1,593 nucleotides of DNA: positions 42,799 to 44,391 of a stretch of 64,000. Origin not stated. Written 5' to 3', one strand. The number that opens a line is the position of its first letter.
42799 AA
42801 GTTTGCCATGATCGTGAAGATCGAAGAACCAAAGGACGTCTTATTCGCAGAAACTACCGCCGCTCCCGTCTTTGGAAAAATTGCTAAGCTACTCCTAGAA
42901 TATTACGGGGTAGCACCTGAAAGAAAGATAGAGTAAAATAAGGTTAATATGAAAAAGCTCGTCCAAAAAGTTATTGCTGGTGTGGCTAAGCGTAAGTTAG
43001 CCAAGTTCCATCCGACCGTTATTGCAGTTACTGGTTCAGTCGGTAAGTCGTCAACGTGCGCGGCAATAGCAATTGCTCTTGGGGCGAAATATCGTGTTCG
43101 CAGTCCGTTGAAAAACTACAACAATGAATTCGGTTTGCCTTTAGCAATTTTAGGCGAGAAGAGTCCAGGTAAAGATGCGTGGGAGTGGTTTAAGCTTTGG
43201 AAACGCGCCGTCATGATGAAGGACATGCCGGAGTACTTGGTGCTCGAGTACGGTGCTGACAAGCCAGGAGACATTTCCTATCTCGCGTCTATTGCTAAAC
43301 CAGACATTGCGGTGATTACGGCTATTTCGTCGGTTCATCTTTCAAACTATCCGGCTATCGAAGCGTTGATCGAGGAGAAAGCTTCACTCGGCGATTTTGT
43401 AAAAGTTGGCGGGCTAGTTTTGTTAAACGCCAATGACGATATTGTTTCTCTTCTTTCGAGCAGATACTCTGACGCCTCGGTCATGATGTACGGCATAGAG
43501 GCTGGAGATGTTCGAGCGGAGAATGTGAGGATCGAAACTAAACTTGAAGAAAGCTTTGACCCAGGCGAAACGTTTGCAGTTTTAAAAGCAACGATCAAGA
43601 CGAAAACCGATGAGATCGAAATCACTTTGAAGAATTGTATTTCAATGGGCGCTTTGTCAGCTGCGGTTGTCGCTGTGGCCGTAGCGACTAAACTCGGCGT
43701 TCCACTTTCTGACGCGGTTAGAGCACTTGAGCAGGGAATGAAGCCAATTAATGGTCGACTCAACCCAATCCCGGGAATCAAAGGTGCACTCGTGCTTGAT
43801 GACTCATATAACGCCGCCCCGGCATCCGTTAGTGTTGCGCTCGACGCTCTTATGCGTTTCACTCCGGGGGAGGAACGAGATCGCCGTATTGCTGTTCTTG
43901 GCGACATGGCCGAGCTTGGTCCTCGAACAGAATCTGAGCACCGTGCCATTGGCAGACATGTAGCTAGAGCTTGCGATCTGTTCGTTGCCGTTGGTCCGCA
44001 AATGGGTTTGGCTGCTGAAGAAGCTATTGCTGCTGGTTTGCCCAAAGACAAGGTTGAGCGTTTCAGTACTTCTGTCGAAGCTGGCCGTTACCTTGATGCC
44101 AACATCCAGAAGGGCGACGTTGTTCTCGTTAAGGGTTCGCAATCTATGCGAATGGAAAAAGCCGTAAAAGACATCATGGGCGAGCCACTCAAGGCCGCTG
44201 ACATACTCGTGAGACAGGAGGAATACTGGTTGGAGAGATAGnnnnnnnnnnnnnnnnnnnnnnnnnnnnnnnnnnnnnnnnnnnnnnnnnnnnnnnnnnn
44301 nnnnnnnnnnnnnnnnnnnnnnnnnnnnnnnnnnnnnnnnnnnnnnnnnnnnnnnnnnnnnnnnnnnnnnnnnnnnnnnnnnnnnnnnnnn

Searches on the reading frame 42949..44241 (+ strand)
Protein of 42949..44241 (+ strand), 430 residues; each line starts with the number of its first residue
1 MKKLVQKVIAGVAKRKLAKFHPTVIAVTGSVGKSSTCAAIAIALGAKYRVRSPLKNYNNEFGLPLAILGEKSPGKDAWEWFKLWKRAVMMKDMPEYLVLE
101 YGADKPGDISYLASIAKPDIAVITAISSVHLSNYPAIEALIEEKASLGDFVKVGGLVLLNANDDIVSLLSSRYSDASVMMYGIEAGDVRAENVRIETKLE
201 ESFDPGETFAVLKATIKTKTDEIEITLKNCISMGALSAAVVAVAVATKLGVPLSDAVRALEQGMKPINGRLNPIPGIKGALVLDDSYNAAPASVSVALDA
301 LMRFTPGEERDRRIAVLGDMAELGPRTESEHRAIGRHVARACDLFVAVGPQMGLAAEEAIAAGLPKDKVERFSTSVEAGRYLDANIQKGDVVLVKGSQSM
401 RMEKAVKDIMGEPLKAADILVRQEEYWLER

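Call 11: find_encoding_contigs(protein=window:42949-44241:+, flank=10000, max_places=10)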
Protein window:42949-44241:+ (430 aa): 1 contig read that carries it; 1 place shown.
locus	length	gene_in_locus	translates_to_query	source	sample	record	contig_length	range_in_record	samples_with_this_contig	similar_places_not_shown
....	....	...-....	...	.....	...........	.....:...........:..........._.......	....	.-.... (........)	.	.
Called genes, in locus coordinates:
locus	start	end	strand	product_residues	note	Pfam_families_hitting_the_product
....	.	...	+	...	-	?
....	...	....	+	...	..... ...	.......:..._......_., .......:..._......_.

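Call 12: find_related_loci(query=window:42949-44241:+, collection=genome_contigs, flank=10000)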
Query window:42949-44241:+ (430 aa) in genome_contigs; peptide patterns used: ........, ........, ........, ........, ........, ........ (x = any residue, [..] = any of these).
236 stretches matched a pattern; 149 encode a relative of the query (tblastn E <= 1e-3); the best 80 are kept; 80 distinct loci.
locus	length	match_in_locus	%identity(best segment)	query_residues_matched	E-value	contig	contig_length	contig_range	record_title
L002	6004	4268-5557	83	1-430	0e+0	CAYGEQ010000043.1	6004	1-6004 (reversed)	MAG TPA_asm: uncultured Gammaproteobacteria bacterium isolate ERP113451_co1_208 genome assembly, contig: NODE_17964_leng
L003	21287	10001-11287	79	1-429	0e+0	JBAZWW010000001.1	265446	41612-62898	MAG: Patescibacteria group bacterium isolate SO_2017_GW1_41 NODE_341_length_265446_cov_1.714382_OW334_2017, whole genome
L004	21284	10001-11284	71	1-428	0e+0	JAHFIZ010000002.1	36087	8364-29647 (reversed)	MAG: Candidatus Uhrbacteria bacterium isolate nzgw374 NODE_1043_length_36088_cov_3.767871, whole genome shotgun sequence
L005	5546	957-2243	61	1-430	6e-178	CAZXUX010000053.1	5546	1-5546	MAG TPA_asm: uncultured Gammaproteobacteria bacterium isolate SRP342105_co1_333 genome assembly, contig: NODE_20962_leng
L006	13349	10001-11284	62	1-429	7e-175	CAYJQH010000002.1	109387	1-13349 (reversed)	MAG TPA_asm: uncultured Gammaproteobacteria bacterium isolate ERP125453_co1_14 genome assembly, contig: NODE_78_length_1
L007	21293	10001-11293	59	1-429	3e-162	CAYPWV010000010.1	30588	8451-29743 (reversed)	MAG TPA_asm: uncultured Gammaproteobacteria bacterium isolate SRP342105_co1_259 genome assembly, contig: NODE_1927_lengt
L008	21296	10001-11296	58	1-430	6e-161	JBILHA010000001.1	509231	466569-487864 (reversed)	MAG: Candidatus Kapaibacterium sp. isolate ME2016-10-14_3300044974_group7_bin65 Rohwer_bin1516_scaffold_1_c1, whole geno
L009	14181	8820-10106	59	1-427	6e-161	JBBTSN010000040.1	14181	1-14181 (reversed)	MAG: Patescibacteria group bacterium isolate H41-bin180_1 H41_bin180_1_000000000040, whole genome shotgun sequence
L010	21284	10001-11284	52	1-429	7e-141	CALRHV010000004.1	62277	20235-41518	MAG: Candidatus Uhrbacteria bacterium isolate TrH-25oct19-208 genome assembly, contig: TrH-25oct19-C658, whole genome sh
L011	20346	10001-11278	53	1-427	5e-138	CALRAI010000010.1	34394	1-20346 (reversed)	MAG: Candidatus Uhrbacteria bacterium isolate MaH-04nov19-6 genome assembly, contig: MaH-04nov19-C2905, whole genome sho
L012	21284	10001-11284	52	1-429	1e-140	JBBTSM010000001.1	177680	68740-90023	MAG: Patescibacteria group bacterium isolate H41-bin182_1 H41_bin182_1_000000000001, whole genome shotgun sequence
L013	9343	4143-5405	50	1-430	1e-134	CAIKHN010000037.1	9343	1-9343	Candidatus Uhrbacteria bacterium isolate LJ-3-15m_bin-0684 genome assembly, contig: bin-0684:37/40, whole genome shotgun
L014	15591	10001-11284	52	1-429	3e-134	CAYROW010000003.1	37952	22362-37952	MAG TPA_asm: uncultured Gammaproteobacteria bacterium isolate SRP192515_co2_1 genome assembly, contig: NODE_749_length_3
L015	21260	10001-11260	51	1-429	4e-134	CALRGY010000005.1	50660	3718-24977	MAG: Candidatus Uhrbacteria bacterium isolate TrH-25oct19-103 genome assembly, contig: TrH-25oct19-C1033, whole genome s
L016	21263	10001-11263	51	1-430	6e-132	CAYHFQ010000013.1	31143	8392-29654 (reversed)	MAG TPA_asm: uncultured Gammaproteobacteria bacterium isolate ERP119702_co3_211 genome assembly, contig: NODE_810_length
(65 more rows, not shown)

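Call 27: find_homologous_proteins(query=window:42949-44241:+, max_evalue=1e-100)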
Query window:42949-44241:+ (430 aa): 317 proteins with E <= 1e-100 among 8000 candidates; the best 120 are listed.
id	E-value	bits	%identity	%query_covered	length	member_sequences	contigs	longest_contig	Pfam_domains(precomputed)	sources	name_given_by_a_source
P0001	1.9e-274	928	100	100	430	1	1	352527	PF02875.27,PF08245.19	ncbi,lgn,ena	-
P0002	5.9e-249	844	90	100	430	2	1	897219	PF02875.27,PF08245.19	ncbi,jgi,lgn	ncbi:MAG: Mur ligase family protein [Patescibacteria group bacterium]|jgi:UDP-N-acetylmuramyl pentap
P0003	1.3e-232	790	85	98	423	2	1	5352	PF02875.27,PF08245.19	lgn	-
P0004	4.7e-232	788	83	100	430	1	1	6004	PF02875.27,PF08245.19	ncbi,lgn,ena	-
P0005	7.8e-228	774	81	100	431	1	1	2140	PF02875.27,PF08245.19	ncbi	-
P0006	4.4e-222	755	79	100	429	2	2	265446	PF02875.27,PF08245.19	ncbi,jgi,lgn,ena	ncbi:MAG: Mur ligase family protein [Patescibacteria group bacterium]|jgi:UDP-N-acetylmuramyl pentap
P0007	2.1e-202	690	72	100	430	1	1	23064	PF02875.27,PF08245.19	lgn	-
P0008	2.5e-198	677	72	99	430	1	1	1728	PF02875.27,PF08245.19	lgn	-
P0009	1.2e-196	672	73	100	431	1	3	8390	PF02875.27,PF08245.19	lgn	-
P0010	9.5e-194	662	70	100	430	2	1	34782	PF02875.27,PF08245.19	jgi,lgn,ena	-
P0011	5.5e-173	594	64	100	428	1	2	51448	PF02875.27,PF08245.19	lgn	-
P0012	1.5e-168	579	62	100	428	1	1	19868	PF02875.27,PF08245.19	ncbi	-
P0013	1.6e-165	569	63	100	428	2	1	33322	PF02875.27,PF08245.19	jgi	jgi:UDP-N-acetylmuramyl pentapeptide synthase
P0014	1.9e-165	569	62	100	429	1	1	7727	PF02875.27,PF08245.19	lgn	-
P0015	3.5e-164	565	62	100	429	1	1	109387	PF02875.27,PF08245.19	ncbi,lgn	-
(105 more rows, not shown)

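Call 28: find_encoding_contigs(protein=P0002, flank=4000, max_places=3)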
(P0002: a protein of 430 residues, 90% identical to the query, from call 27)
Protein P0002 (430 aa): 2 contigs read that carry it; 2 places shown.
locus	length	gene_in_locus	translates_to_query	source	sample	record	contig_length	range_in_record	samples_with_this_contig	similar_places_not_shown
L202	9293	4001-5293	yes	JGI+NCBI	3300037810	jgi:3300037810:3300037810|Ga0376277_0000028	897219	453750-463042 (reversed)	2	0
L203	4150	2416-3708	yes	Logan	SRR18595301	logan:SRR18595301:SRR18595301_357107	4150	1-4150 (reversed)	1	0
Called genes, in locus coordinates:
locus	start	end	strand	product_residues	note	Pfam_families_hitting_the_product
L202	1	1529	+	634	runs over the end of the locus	PF00317:Ribonuc_red_lgN, PF02867:Ribonuc_red_lgC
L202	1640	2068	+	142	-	-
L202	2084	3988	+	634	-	PF00905:Transpeptidase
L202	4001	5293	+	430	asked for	PF08245:Mur_ligase_M, PF02875:Mur_ligase_C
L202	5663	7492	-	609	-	PF13522:GATase_6, PF13537:GATase_7, PF01380:SIS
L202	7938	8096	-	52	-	-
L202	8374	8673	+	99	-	-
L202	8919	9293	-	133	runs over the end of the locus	-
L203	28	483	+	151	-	-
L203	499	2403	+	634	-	PF00905:Transpeptidase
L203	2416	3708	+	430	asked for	PF08245:Mur_ligase_M, PF02875:Mur_ligase_C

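Call 29: find_encoding_contigs(protein=P0003, flank=4000, max_places=3)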
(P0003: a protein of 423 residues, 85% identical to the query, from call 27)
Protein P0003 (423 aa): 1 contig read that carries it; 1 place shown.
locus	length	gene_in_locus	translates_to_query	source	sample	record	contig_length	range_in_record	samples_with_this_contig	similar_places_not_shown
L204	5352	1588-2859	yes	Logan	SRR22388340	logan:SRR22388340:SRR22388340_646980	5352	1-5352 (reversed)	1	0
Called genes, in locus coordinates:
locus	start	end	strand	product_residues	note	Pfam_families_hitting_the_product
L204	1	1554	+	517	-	?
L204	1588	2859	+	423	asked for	PF08245:Mur_ligase_M, PF02875:Mur_ligase_C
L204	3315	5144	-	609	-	PF13522:GATase_6, PF13537:GATase_7, PF01380:SIS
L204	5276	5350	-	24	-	?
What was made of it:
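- Relatives without unit B keep glmS unchanged (calls 28, 29).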

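Call 30: find_encoding_contigs(protein=P0007, flank=4000, max_places=3)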
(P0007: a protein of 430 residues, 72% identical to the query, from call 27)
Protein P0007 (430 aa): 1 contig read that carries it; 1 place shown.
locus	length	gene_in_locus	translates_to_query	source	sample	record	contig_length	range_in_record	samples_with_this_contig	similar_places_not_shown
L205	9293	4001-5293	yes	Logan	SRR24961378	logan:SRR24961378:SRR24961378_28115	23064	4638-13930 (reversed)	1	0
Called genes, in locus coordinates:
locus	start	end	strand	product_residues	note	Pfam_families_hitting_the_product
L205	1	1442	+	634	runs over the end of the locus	PF00317:Ribonuc_red_lgN, PF02867:Ribonuc_red_lgC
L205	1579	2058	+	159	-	-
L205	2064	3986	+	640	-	PF03717:PBP_dimer, PF00905:Transpeptidase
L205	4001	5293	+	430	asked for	PF08245:Mur_ligase_M, PF02875:Mur_ligase_C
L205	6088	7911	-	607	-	PF13522:GATase_6, PF13537:GATase_7, PF01380:SIS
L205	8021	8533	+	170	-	-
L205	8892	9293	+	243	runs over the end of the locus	PF04240:Caroten_synth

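Call 31: find_encoding_contigs(protein=P0009, flank=4000, max_places=3)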
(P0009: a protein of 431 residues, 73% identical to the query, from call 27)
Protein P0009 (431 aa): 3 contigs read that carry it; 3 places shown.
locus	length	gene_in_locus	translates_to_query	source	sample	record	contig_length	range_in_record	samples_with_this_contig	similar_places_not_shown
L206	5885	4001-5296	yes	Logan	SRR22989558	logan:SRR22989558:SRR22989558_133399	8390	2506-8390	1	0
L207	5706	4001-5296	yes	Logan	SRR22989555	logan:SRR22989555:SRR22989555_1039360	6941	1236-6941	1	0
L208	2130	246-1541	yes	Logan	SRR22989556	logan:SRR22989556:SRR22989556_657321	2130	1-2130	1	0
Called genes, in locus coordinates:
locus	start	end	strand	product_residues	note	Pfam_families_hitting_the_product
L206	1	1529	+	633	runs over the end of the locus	PF00317:Ribonuc_red_lgN, PF02867:Ribonuc_red_lgC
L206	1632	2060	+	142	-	-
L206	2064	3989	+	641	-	PF03717:PBP_dimer (weak), PF00905:Transpeptidase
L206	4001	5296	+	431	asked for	PF08245:Mur_ligase_M, PF02875:Mur_ligase_C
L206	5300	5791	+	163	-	PF12158:DUF3592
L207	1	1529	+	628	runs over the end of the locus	PF00317:Ribonuc_red_lgN, PF02867:Ribonuc_red_lgC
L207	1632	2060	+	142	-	-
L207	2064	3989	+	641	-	PF03717:PBP_dimer (weak), PF00905:Transpeptidase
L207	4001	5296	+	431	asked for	PF08245:Mur_ligase_M, PF02875:Mur_ligase_C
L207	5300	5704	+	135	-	?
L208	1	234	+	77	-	?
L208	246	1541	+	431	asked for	PF08245:Mur_ligase_M, PF02875:Mur_ligase_C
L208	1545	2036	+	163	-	PF12158:DUF3592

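Call 37: find_encoding_contigs(protein=P0005, flank=4000, max_places=3)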
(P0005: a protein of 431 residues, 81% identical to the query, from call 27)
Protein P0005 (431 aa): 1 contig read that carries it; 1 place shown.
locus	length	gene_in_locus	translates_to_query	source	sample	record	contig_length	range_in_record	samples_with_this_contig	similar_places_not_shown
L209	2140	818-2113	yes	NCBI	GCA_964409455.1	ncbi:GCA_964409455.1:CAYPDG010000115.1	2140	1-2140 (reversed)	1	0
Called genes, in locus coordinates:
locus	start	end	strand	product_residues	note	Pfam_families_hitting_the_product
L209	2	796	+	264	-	?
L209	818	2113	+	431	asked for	PF08245:Mur_ligase_M, PF02875:Mur_ligase_C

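Call 38: find_encoding_contigs(protein=P0010, flank=4000, max_places=3)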
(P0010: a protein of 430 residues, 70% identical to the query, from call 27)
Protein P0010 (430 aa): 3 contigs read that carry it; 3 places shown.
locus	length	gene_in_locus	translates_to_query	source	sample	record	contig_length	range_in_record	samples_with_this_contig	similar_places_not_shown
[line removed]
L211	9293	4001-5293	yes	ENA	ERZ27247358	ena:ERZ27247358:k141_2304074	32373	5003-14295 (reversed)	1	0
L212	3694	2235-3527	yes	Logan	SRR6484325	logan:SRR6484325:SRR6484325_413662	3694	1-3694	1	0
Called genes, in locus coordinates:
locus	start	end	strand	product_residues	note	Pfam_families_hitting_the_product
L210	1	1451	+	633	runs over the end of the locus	PF00317:Ribonuc_red_lgN, PF02867:Ribonuc_red_lgC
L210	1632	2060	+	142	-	PF13785:DUF4178 (weak)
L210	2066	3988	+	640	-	PF03717:PBP_dimer (weak), PF00905:Transpeptidase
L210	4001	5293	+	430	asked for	PF08245:Mur_ligase_M, PF02875:Mur_ligase_C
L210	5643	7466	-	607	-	PF13522:GATase_6, PF13537:GATase_7, PF01380:SIS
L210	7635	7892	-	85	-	-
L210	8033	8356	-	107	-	-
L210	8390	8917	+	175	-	-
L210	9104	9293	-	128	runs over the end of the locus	-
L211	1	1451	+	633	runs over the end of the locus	PF00317:Ribonuc_red_lgN, PF02867:Ribonuc_red_lgC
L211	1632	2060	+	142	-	PF13785:DUF4178 (weak)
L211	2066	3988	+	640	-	PF03717:PBP_dimer (weak), PF00905:Transpeptidase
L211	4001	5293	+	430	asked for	PF08245:Mur_ligase_M, PF02875:Mur_ligase_C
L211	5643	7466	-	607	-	PF13522:GATase_6, PF13537:GATase_7, PF01380:SIS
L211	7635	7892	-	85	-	-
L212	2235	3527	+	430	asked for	PF08245:Mur_ligase_M, PF02875:Mur_ligase_C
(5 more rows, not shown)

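Call 39: find_encoding_contigs(protein=P0011, flank=4000, max_places=3)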
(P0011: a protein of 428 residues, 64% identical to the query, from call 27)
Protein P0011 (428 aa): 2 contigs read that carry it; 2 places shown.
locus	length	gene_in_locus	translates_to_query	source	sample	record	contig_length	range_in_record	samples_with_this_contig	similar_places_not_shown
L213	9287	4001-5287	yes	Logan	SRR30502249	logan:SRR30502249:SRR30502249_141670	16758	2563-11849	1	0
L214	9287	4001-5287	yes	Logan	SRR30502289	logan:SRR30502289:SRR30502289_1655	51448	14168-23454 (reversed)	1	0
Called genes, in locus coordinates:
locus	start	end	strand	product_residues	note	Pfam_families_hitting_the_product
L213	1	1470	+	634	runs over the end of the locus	PF00317:Ribonuc_red_lgN, PF02867:Ribonuc_red_lgC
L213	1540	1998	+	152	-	PF13785:DUF4178 (weak)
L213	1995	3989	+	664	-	PF03717:PBP_dimer, PF00905:Transpeptidase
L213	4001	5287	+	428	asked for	PF08245:Mur_ligase_M, PF02875:Mur_ligase_C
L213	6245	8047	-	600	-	PF13522:GATase_6, PF13537:GATase_7, PF01380:SIS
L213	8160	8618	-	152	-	PF00472:RF-1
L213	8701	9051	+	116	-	-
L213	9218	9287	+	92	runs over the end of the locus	-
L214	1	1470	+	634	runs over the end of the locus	PF00317:Ribonuc_red_lgN, PF02867:Ribonuc_red_lgC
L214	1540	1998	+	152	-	PF13785:DUF4178 (weak)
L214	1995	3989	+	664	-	PF03717:PBP_dimer, PF00905:Transpeptidase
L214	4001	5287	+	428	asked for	PF08245:Mur_ligase_M, PF02875:Mur_ligase_C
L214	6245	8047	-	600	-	PF13522:GATase_6, PF13537:GATase_7, PF01380:SIS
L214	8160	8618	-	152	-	PF00472:RF-1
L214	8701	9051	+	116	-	-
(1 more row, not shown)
